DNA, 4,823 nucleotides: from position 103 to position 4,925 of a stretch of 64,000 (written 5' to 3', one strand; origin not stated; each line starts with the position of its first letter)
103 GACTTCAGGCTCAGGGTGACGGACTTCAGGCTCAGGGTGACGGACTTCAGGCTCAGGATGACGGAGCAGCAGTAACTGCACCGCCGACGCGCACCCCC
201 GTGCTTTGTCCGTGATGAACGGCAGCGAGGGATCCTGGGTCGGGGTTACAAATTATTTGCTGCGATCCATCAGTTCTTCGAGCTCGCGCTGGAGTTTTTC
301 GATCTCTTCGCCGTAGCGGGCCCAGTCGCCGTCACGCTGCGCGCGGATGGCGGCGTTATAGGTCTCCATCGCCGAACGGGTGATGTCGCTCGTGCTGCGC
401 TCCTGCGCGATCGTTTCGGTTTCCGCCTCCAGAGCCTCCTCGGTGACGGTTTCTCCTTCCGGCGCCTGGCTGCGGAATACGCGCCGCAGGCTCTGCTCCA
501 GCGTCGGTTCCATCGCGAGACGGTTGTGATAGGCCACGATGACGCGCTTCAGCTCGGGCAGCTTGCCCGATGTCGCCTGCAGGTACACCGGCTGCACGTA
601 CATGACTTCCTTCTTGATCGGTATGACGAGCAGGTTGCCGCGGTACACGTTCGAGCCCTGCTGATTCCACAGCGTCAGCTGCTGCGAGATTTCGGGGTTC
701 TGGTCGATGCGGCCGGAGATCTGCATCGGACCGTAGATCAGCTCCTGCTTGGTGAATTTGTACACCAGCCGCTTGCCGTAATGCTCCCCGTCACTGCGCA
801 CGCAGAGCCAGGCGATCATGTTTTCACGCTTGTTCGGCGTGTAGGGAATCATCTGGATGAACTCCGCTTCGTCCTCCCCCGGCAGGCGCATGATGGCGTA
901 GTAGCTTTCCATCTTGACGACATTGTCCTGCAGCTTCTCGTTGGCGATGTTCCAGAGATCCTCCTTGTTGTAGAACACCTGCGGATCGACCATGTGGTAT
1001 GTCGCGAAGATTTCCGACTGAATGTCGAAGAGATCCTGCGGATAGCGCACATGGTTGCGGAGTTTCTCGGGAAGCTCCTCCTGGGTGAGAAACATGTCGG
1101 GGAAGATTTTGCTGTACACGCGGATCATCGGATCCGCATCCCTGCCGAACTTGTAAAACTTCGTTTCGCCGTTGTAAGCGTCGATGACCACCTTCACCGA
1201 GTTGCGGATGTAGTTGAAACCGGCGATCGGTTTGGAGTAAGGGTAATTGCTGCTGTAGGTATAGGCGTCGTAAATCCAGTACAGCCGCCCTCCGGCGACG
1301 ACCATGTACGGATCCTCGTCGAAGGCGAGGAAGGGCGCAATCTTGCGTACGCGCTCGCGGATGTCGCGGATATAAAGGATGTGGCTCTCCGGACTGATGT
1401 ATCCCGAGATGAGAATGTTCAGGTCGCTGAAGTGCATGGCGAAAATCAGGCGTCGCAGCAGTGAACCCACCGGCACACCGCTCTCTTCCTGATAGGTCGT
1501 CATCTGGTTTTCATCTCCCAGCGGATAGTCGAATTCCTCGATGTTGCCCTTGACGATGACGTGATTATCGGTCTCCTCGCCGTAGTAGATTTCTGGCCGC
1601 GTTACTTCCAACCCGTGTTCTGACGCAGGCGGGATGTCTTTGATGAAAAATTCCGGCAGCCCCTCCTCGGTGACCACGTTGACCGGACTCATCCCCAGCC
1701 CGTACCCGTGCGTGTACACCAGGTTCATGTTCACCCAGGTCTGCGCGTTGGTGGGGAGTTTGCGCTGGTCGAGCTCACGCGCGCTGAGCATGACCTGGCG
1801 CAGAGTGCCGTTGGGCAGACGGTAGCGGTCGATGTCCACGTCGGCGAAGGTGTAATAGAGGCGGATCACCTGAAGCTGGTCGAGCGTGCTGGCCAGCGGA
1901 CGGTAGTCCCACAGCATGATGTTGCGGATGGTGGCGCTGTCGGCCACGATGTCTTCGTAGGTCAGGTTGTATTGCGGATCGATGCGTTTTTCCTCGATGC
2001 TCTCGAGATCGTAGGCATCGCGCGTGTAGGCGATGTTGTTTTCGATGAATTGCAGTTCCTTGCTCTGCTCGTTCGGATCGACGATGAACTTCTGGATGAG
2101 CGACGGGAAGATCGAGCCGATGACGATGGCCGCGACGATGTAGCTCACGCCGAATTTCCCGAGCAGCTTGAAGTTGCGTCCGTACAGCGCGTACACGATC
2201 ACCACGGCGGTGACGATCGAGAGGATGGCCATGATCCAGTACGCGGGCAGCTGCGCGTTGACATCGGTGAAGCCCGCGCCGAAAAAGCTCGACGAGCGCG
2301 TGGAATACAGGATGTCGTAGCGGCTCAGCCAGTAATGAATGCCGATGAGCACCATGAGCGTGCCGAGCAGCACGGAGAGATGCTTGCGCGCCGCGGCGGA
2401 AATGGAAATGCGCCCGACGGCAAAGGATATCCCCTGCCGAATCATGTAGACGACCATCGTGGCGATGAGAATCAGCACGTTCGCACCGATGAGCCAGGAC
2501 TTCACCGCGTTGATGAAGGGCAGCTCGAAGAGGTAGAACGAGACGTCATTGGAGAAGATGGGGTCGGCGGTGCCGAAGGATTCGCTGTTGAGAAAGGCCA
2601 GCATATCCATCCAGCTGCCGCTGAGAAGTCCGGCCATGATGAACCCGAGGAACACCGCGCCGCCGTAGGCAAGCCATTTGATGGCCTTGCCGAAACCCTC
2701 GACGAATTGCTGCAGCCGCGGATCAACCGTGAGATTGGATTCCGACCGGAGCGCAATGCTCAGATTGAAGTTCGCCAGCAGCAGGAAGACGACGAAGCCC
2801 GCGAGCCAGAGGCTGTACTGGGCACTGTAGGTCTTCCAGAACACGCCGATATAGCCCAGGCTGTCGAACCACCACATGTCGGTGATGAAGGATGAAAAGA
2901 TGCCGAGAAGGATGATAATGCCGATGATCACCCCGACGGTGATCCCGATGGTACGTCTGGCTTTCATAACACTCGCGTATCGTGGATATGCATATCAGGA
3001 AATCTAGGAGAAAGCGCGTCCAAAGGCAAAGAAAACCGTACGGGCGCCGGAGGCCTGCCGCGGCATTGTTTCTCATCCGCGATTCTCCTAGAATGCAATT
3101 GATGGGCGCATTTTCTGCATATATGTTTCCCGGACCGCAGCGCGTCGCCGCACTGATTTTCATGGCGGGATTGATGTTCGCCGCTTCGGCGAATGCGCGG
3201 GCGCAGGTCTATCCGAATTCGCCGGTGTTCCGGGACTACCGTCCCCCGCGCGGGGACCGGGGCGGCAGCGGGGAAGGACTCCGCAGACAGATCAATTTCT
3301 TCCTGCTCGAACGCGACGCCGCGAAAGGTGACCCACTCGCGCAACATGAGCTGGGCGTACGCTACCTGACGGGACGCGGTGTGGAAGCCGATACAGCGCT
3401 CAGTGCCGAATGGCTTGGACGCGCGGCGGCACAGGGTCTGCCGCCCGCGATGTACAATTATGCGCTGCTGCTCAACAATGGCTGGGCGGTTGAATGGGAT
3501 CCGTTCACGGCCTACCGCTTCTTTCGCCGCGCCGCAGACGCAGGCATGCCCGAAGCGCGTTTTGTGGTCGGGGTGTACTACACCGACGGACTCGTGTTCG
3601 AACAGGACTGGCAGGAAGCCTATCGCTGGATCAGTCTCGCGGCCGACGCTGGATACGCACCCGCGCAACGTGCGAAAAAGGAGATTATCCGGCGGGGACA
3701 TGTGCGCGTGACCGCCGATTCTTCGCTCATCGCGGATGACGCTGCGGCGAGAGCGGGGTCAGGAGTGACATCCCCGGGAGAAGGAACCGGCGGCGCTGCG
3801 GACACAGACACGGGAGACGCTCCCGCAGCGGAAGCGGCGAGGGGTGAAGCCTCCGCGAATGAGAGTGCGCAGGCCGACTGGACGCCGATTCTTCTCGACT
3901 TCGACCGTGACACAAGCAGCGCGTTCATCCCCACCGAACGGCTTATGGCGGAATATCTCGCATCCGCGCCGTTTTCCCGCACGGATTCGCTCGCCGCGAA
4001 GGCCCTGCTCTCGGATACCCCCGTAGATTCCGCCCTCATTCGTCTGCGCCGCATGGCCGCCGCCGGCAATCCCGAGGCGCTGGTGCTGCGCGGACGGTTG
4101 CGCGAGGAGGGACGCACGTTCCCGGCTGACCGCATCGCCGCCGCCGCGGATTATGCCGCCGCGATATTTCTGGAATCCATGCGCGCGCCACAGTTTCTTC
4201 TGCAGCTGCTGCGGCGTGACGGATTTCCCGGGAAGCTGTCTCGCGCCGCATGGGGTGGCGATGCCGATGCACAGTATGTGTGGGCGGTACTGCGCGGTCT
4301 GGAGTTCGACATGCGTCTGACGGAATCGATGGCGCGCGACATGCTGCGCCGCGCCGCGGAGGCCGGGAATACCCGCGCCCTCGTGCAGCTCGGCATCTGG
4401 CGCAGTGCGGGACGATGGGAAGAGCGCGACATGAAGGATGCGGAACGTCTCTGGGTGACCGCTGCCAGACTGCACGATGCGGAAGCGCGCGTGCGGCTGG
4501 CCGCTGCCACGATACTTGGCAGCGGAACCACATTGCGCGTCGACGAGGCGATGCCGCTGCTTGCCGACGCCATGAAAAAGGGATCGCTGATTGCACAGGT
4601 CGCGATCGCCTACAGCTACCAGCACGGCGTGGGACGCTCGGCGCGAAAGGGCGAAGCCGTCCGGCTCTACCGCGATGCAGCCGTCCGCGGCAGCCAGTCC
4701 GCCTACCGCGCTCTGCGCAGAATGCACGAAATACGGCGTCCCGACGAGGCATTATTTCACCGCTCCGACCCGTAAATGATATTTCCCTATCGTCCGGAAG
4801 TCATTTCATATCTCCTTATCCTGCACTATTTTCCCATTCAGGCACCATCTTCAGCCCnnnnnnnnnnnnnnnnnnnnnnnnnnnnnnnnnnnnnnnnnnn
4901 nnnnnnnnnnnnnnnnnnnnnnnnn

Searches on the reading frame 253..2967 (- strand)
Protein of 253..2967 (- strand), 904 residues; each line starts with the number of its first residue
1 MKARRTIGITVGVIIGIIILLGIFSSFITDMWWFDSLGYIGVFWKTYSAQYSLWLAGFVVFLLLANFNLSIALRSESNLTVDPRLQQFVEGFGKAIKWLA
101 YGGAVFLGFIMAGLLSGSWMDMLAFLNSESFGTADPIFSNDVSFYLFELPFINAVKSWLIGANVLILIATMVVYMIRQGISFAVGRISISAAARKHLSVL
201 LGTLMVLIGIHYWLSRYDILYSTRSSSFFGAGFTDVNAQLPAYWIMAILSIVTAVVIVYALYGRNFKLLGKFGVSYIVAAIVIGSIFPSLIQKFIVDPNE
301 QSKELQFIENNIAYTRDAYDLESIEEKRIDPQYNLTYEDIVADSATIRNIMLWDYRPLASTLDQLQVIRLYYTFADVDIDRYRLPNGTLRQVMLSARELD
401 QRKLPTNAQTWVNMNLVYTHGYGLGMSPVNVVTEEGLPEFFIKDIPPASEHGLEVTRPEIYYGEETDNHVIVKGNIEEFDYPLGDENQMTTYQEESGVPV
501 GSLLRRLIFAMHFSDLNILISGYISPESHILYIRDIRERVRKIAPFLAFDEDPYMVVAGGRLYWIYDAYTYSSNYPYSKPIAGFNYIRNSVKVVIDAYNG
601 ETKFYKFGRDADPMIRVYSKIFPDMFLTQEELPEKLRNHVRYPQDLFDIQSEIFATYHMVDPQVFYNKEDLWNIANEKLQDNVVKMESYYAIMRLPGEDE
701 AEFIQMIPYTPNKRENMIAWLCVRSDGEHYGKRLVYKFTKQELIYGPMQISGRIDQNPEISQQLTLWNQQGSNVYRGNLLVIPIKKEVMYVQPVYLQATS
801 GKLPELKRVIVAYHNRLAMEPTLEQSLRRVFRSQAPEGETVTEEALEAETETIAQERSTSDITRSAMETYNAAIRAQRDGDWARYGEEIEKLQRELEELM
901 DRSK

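Call 23: search_protein_families(library=pfam, proteins=[window:253-2967:-], max_evalue=0.0001)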
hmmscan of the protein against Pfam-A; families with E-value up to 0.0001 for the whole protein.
window:253-2967:- (904 aa): 1 family
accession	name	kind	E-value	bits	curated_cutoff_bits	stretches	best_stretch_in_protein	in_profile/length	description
PF03699.18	UPF0182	-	2.6e-294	978.7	27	1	9-767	3-770/770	Uncharacterised protein family (UPF0182)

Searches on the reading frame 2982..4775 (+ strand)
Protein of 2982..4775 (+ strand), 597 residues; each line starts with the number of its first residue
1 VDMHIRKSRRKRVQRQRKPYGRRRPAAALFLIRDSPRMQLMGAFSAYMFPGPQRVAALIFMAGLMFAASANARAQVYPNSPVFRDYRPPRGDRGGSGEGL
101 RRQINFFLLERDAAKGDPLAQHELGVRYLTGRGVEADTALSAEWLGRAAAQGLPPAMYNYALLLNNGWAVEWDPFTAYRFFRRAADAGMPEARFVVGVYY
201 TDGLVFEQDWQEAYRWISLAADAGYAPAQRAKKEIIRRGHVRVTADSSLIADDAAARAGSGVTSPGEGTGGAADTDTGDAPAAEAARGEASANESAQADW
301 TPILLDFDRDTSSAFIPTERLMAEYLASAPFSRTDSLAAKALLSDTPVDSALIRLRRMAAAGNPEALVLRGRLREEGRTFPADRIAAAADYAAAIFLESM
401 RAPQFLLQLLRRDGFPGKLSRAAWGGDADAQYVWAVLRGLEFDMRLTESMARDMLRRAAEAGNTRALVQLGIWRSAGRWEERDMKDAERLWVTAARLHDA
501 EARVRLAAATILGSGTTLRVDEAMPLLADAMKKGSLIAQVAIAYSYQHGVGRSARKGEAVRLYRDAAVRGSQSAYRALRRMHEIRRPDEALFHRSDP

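Call 23: search_protein_families(library=pfam, proteins=[window:2982-4775:+], max_evalue=0.0001)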
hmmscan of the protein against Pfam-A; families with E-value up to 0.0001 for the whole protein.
window:2982-4775:+ (597 aa): 1 family
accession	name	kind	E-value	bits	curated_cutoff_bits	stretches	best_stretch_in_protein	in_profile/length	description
PF08238.18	Sel1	-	4.4e-20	71.8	30.7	2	118-152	1-35/36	Sel1 repeat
